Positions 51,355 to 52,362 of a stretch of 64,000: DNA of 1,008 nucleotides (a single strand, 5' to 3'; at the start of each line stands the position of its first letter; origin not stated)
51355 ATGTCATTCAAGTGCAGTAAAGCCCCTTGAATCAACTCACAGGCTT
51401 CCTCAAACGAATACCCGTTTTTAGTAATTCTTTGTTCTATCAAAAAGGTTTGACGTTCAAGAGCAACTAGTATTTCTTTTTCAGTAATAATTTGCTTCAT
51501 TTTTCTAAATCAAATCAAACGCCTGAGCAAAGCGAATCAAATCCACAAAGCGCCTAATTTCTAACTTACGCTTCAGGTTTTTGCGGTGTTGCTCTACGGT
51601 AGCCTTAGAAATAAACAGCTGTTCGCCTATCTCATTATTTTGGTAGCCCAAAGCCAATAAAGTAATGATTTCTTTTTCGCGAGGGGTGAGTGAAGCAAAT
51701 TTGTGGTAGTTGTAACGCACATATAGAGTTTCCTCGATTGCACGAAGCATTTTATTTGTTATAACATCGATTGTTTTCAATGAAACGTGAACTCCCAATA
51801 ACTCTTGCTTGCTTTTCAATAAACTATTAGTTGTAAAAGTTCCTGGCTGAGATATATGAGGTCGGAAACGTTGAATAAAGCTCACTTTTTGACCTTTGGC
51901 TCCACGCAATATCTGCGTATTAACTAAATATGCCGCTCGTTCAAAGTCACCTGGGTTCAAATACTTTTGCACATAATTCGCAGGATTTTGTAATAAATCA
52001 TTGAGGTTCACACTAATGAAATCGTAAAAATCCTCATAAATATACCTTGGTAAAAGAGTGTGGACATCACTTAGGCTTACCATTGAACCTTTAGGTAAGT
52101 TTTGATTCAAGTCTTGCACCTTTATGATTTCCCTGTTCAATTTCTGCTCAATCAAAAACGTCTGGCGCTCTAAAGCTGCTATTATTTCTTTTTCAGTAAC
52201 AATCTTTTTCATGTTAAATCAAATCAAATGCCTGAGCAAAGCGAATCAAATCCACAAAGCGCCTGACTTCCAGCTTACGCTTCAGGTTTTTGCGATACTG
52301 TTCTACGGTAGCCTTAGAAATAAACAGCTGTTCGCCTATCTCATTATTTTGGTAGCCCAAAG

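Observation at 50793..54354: Five tightly packed tandem LuxR-type regulator paralogs with near-identical termini and hypervariable central domains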

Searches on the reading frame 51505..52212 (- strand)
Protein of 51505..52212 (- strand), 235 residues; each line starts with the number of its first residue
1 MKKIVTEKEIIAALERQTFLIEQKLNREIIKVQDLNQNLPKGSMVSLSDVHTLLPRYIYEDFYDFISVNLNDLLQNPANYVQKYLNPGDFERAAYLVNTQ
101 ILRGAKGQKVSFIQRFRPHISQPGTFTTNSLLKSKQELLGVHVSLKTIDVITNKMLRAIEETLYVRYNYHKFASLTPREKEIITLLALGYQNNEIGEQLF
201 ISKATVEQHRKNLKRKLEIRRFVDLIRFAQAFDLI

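Call 4: search_protein_families(library=pfam, proteins=[window:51505-52212:-], max_evalue=1)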
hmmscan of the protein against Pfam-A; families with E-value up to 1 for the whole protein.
window:51505-52212:- (235 aa): 7 families
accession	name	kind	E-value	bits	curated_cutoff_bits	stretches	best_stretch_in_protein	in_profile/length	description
PF00196.25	GerE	-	2.8e-18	65.7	23.5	1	174-229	2-57/57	Bacterial regulatory proteins, luxR family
PF08281.18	Sigma70_r4_2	-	7.5e-05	22.7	25.7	1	173-217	9-54/54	Sigma-70, region 4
PF04545.22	Sigma70_r4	-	0.00077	19.4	24.1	1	173-211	3-42/50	Sigma-70, region 4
PF07638.17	Sigma70_ECF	-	0.0034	17.7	21.1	1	157-213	118-175/185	ECF sigma factor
PF04201.20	TPD52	-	0.046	14.4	25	1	3-42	19-56/108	Tumour protein D52 family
PF13412.12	HTH_24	-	0.09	12.8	21.9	1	191-215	19-43/48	Winged helix-turn-helix DNA-binding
PF13384.12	HTH_23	-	0.11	12.8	24.6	1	181-213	9-41/50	Homeodomain-like domain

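Call 5: search_protein_families(library=ncbifam, proteins=[window:51505-52212:-], max_evalue=1)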
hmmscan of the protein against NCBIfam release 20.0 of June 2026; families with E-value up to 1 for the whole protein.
window:51505-52212:- (235 aa): 32 families (the best 25 are shown)
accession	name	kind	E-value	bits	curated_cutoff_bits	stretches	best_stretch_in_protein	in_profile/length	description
NF052445.1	RespRegMctR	equivalog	7.5e-16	58.1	300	1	160-230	130-200/205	two-component system response regulator MctR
NF011896.0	PRK15369.1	equivalog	6.2e-14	52.1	242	1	169-234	144-209/211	two component system response regulator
NF047785.1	respo_reg_MadR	equivalog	9.8e-13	47.9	300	1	169-234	143-208/209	MadR family response regulator transcription factor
NF007505.1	PRK10100.1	equivalog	9.8e-12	45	250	1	159-224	129-194/204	biofilm master transcriptional regulator CsgD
NF040749.1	tetrathio_RR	equivalog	2.5e-10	40.4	290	1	160-228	119-187/191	tetrathionate respiration response regulator TtrR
NF007403.0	PRK09935.1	equivalog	4.9e-10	39.4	271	1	155-235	131-210/210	fimbria biosynthesis transcriptional regulator FimZ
NF052366.1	photon_PedR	equivalog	9.2e-10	38.6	120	1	174-230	2-58/74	photosynthetic electron transport-dependent transcriptional regulator PedR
TIGR03541.1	reg_near_HchA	equivalog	2.2e-09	37.1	215.6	1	151-229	149-226/232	PA1136 family autoinducer-binding transcriptional regulator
NF007935.0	PRK10651.1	equivalog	1e-08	34.6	250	1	168-224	149-205/216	two-component system response regulator NarL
NF007708.0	PRK10403.1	equivalog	7.5e-08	32.1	343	1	145-223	124-202/215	nitrate/nitrite response regulator protein NarP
TIGR03020.2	EpsA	equivalog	1.8e-07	31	170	1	171-220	187-236/247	XrtB/PEP-CTERM-associated transcriptional regulator EpsA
NF007419.0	PRK09958.1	equivalog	3e-07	30.2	251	1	170-231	139-200/204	acid-sensing system DNA-binding response regulator EvgA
NF006900.1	PRK09390.1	equivalog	4.5e-07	29.6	255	1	169-230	137-198/203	response regulator FixJ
NF038181.1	reg_ATPase_IniR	equivalog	8.2e-07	27.7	750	1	172-218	764-810/827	isoniazid response ATPase/transcriptional regulator IniR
TIGR02937.1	sigma70-ECF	superfamily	1.9e-06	27.6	42.9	1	172-218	115-162/165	sigma-70 family RNA polymerase sigma factor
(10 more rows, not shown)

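Call 8: find_homologous_proteins(query=window:51505-52212:-)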
Query window:51505-52212:- (235 aa): 59 proteins with E <= 0.001 among 617 candidates.
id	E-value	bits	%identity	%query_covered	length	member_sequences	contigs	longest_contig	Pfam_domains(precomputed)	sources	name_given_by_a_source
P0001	1.8e-146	503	100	100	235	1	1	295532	PF00196.26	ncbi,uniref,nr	ncbi:response regulator transcription factor [Microscilla marina]|uniref:Transcriptional regulator, 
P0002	1.6e-81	291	60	100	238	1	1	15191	PF00196.26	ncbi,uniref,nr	ncbi:response regulator transcription factor [uncultured Microscilla sp.]|uniref:response regulator 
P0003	3.9e-72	260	56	100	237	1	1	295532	PF00196.26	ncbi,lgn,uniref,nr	ncbi:response regulator transcription factor [Microscilla marina]|uniref:Transcriptional regulator, 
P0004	2.1e-68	248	55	100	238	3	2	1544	PF00196.26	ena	-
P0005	3.5e-67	244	53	100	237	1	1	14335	PF00196.26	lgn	-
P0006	1.0e-65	239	51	100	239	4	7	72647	PF00196.26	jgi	jgi:DNA-binding CsgD family transcriptional regulator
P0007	1.5e-65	239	52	100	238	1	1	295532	PF00196.26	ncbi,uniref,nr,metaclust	ncbi:response regulator transcription factor [Microscilla marina]|uniref:Transcriptional regulator, 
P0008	4.0e-65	237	51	100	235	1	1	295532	PF00196.26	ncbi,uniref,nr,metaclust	ncbi:response regulator transcription factor [Microscilla marina]|uniref:Transcriptional regulator, 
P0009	1.8e-64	235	51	100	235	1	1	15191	PF00196.26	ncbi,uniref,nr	ncbi:response regulator transcription factor [uncultured Microscilla sp.]|uniref:response regulator 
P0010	2.0e-64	235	51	100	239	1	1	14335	PF00196.26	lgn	-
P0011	5.5e-64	234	52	100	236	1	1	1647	PF00196.26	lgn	-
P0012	6.0e-64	234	42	100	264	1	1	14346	PF13412.13,PF00196.26,PF08281.19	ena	-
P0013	2.3e-62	228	53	100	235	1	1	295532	PF00196.26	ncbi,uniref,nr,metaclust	ncbi:response regulator transcription factor [Microscilla marina]|uniref:Transcriptional regulator, 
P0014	2.9e-61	225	48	100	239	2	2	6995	PF00196.26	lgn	-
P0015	5.3e-61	224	50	100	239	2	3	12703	PF00196.26,PF08281.19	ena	-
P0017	9.4e-60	220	47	99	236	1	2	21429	PF00196.26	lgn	-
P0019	3.6e-59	218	46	100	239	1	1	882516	PF00196.26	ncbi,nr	ncbi:hypothetical protein BKI52_27565 [marine bacterium AO1-C]|nr:hypothetical protein BKI52_27565 [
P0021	2.0e-58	216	49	100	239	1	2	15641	PF00196.26,PF08281.19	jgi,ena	-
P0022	8.2e-58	214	50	100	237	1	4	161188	PF00196.26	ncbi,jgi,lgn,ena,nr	ncbi:MAG TPA: helix-turn-helix transcriptional regulator [Microscillaceae bacterium]|nr:helix-turn-h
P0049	9.7e-23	99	32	98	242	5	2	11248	PF00196.26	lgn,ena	-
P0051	1.7e-22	98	33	91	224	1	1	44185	PF00196.26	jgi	jgi:DNA-binding CsgD family transcriptional regulator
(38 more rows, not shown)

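Call 10: find_encoding_contigs(protein=P0019, flank=8000, max_places=2)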
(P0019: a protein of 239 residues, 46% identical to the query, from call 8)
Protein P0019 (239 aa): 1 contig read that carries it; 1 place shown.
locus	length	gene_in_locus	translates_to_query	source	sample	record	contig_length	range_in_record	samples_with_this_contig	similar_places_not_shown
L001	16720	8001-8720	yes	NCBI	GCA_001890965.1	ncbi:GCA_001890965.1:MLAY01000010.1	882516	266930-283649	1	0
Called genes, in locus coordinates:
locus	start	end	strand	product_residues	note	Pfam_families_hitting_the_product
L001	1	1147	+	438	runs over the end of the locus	-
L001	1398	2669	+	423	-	PF05406:WGR (weak), PF00644:PARP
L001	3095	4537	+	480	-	PF01743:PolyA_pol, PF12627:PolyA_pol_RNAbd, PF01966:HD, PF13735:tRNA_NucTran2_2 (weak)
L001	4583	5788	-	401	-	-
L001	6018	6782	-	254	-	PF12799:LRR_4 (faint), PF23598:LRR_14 (faint), PF13855:LRR_8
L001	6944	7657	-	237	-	-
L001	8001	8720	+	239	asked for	PF00196:GerE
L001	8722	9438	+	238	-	PF00196:GerE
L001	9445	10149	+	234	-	PF00196:GerE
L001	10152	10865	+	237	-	PF08281:Sigma70_r4_2 (weak), PF00196:GerE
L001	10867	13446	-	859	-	PF12704:MacB_PCD, PF02687:FtsX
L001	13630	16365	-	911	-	PF00082:Peptidase_S8, PF00041:fn3, PF25059:FN3_DSCAM-DSCAML_C (weak), PF20009:GEVED, PF18962:Por_Secre_tail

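Call 11: find_encoding_contigs(protein=P0022, flank=8000, max_places=2)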
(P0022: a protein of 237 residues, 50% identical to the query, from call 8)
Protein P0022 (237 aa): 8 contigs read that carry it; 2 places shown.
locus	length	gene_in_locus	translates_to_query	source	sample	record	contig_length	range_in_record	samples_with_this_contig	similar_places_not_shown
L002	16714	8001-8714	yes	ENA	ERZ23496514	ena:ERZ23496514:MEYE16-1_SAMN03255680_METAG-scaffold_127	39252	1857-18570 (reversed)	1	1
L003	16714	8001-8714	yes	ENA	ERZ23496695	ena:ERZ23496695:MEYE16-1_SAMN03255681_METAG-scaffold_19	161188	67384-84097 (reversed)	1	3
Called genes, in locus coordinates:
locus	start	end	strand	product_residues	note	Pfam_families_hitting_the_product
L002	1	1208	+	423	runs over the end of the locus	PF05406:WGR (weak), PF00644:PARP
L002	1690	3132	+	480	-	PF01743:PolyA_pol, PF12627:PolyA_pol_RNAbd, PF01966:HD, PF13735:tRNA_NucTran2_2 (weak)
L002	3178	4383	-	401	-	-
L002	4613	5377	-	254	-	PF12799:LRR_4 (faint), PF23598:LRR_14 (faint), PF25019:LRR_R13L1-DRL21 (faint), PF13855:LRR_8 (weak)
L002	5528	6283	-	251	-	PF23211:LRR_LRWD1 (faint), PF23598:LRR_14, PF25019:LRR_R13L1-DRL21 (faint), PF00560:LRR_1 (faint), PF13855:LRR_8, PF23598:LRR_14 (weak), PF12799:LRR_4, PF13855:LRR_8 (weak)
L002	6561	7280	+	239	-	PF08281:Sigma70_r4_2 (faint), PF00196:GerE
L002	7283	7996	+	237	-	PF00196:GerE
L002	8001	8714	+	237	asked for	PF00196:GerE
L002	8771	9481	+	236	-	PF00196:GerE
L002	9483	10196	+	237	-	PF00196:GerE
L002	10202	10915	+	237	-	PF00196:GerE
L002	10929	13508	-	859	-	PF12704:MacB_PCD, PF02687:FtsX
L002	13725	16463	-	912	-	PF16656:Pur_ac_phosph_N (faint), PF00082:Peptidase_S8, PF00041:fn3, PF25059:FN3_DSCAM-DSCAML_C (weak), PF20009:GEVED, PF18962:Por_Secre_tail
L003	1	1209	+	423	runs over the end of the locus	PF05406:WGR (weak), PF00644:PARP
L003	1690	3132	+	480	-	PF01743:PolyA_pol, PF12627:PolyA_pol_RNAbd, PF01966:HD, PF13735:tRNA_NucTran2_2 (weak)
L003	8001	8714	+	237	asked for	PF00196:GerE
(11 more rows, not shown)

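Call 12: find_encoding_contigs(protein=P0021, flank=8000, max_places=2)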
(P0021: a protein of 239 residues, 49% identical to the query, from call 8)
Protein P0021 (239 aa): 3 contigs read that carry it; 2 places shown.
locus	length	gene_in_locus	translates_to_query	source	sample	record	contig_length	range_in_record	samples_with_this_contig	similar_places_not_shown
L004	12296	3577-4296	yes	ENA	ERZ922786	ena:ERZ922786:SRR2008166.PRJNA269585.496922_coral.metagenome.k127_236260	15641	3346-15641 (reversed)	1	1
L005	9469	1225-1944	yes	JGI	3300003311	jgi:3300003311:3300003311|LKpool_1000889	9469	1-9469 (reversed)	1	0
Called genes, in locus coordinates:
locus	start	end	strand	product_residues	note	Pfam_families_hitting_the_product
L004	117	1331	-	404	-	-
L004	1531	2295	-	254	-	PF12799:LRR_4 (faint), PF23598:LRR_14 (faint), PF13855:LRR_8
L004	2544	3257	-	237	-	-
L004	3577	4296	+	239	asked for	PF08281:Sigma70_r4_2 (faint), PF00196:GerE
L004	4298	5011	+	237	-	PF08281:Sigma70_r4_2 (faint), PF00196:GerE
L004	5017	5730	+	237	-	PF00196:GerE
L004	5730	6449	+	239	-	PF00196:GerE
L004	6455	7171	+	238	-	PF00196:GerE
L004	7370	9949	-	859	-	PF12704:MacB_PCD, PF02687:FtsX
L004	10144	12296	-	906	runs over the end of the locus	PF16656:Pur_ac_phosph_N (faint), PF22148:Fervidolysin_NPro-like (faint), PF00082:Peptidase_S8, PF00041:fn3, PF25059:FN3_DSCAM-DSCAML_C (weak), PF20009:GEVED, PF18962:Por_Secre_tail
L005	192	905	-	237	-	-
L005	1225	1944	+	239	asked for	PF08281:Sigma70_r4_2 (faint), PF00196:GerE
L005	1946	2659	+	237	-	PF08281:Sigma70_r4_2 (faint), PF00196:GerE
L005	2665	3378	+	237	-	PF00196:GerE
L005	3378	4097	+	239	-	PF00196:GerE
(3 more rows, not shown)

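Call 13: find_encoding_contigs(protein=P0017, flank=8000, max_places=2)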
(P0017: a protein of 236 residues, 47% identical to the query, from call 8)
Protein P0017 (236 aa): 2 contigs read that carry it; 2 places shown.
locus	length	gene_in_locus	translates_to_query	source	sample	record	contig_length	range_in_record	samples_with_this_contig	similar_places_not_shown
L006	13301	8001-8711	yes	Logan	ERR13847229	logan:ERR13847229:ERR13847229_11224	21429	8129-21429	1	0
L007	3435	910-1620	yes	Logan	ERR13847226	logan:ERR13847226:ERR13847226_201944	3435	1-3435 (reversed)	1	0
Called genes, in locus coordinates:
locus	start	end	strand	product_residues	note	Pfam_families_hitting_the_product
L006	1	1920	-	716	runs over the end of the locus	PF25833:Fn3_SaeA_3rd (faint)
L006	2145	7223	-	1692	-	-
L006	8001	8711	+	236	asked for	PF00196:GerE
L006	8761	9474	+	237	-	PF00196:GerE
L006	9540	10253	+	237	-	PF00196:GerE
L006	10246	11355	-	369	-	PF00144:Beta-lactamase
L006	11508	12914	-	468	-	PF00004:AAA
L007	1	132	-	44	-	?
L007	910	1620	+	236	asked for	PF00196:GerE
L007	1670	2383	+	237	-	PF00196:GerE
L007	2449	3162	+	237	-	PF00196:GerE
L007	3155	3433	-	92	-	?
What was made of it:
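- One array (L006) lacks the LRR genes (call 13), so the LRR link is not obligatory. The L006 array lacks the LRR genes (call 13).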

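Call 14: find_encoding_contigs(protein=P0002, flank=8000, max_places=2)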
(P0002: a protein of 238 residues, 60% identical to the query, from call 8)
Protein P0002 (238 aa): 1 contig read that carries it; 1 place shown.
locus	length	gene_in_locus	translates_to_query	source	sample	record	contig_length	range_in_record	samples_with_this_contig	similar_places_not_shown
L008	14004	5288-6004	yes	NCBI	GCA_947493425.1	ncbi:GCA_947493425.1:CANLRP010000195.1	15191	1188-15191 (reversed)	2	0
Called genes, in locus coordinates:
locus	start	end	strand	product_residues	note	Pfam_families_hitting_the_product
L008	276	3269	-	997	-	PF11028:TMEM260_N, PF28497:DUF8416, PF28495:TMEM260_2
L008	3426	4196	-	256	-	PF00560:LRR_1 (faint), PF12799:LRR_4 (faint), PF23598:LRR_14, PF13855:LRR_8 (weak)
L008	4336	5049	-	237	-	-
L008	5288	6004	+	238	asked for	PF00196:GerE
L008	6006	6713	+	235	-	PF00196:GerE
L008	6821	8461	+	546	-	PF20154:LNT_N, PF00795:CN_hydrolase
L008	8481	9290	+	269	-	PF00459:Inositol_P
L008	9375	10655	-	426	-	-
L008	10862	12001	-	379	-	-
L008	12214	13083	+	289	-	PF00578:AhpC-TSA, PF08534:Redoxin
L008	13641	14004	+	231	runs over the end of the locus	PF13489:Methyltransf_23 (weak), PF13649:Methyltransf_25 (weak)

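Call 15: find_encoding_contigs(protein=P0006, flank=8000, max_places=2)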
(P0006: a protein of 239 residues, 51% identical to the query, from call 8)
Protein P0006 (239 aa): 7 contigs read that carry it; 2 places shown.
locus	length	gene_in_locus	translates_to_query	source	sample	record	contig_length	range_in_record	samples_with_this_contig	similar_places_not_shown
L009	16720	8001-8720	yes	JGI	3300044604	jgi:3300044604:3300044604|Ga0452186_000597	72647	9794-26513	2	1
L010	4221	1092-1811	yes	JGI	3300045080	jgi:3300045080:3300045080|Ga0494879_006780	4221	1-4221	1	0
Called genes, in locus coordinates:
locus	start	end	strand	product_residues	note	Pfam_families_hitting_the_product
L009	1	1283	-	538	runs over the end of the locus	PF01645:Glu_synthase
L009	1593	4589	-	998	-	PF11028:TMEM260_N, PF28497:DUF8416, PF28495:TMEM260_2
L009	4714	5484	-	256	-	PF00560:LRR_1 (faint), PF23211:LRR_LRWD1 (faint), PF23598:LRR_14 (weak), PF12799:LRR_4 (weak), PF13855:LRR_8 (weak)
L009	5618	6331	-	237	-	-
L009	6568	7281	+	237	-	PF00196:GerE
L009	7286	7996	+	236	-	PF00196:GerE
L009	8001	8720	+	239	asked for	PF00196:GerE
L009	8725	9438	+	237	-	PF00196:GerE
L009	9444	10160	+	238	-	PF00196:GerE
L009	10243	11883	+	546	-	PF20154:LNT_N, PF00795:CN_hydrolase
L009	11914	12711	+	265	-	PF00459:Inositol_P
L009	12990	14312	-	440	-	-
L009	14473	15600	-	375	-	-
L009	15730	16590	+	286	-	PF00578:AhpC-TSA, PF08534:Redoxin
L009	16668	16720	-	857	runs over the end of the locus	PF12704:MacB_PCD, PF02687:FtsX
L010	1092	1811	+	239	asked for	PF00196:GerE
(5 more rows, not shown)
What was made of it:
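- Copy number varies freely from 2 to 7 (calls 10-15).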

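Call 40: find_encoding_contigs(protein=P0051, flank=6000, max_places=2)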
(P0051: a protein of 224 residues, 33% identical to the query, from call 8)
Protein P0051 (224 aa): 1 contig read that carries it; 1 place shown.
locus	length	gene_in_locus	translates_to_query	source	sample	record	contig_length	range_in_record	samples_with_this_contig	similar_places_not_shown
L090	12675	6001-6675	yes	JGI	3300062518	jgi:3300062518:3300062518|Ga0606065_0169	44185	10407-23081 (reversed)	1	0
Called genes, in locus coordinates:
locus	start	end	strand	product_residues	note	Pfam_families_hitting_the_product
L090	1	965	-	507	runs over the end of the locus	PF00012:HSP70, PF06723:MreB_Mbl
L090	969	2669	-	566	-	-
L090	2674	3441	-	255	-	PF00498:FHA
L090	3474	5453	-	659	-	-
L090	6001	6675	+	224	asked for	PF00196:GerE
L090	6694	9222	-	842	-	PF03173:CHB_HEX, PF02838:Glyco_hydro_20b, PF00728:Glyco_hydro_20, PF03174:CHB_HEX_C, PF13287:Fn3_assoc (weak), PF13290:CHB_HEX_C_1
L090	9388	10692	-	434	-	PF00069:Pkinase, PF07714:PK_Tyr_Ser-Thr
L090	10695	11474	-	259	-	-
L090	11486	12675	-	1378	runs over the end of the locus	PF01098:FTSW_RODA_SPOVE, PF00905:Transpeptidase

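Call 41: find_encoding_contigs(protein=P0049, flank=6000, max_places=2)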
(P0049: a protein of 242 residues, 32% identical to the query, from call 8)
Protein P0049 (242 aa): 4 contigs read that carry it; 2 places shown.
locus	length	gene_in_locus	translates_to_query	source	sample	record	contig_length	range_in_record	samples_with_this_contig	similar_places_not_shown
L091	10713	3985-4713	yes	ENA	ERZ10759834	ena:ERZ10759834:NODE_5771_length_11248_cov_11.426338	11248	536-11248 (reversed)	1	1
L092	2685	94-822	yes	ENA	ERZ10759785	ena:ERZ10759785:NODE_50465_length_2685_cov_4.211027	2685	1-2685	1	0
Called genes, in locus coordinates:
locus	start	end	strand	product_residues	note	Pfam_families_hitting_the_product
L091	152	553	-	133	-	-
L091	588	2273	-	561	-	PF00884:Sulfatase, PF01663:Phosphodiest, PF02995:DUF229 (faint), PF16347:SGSH_C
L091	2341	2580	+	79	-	-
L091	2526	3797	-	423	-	PF14900:DUF4493, PF00932:LTD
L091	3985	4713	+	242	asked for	PF00196:GerE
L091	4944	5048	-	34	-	-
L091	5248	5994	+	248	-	PF00072:Response_reg, PF04397:LytTR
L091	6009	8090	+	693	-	PF06580:His_kinase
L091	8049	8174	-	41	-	-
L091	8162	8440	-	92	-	-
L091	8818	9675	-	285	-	PF01261:AP_endonuc_2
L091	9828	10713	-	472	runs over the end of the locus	?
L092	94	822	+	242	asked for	PF00196:GerE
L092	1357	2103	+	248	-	PF00072:Response_reg, PF04397:LytTR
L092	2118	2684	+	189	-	?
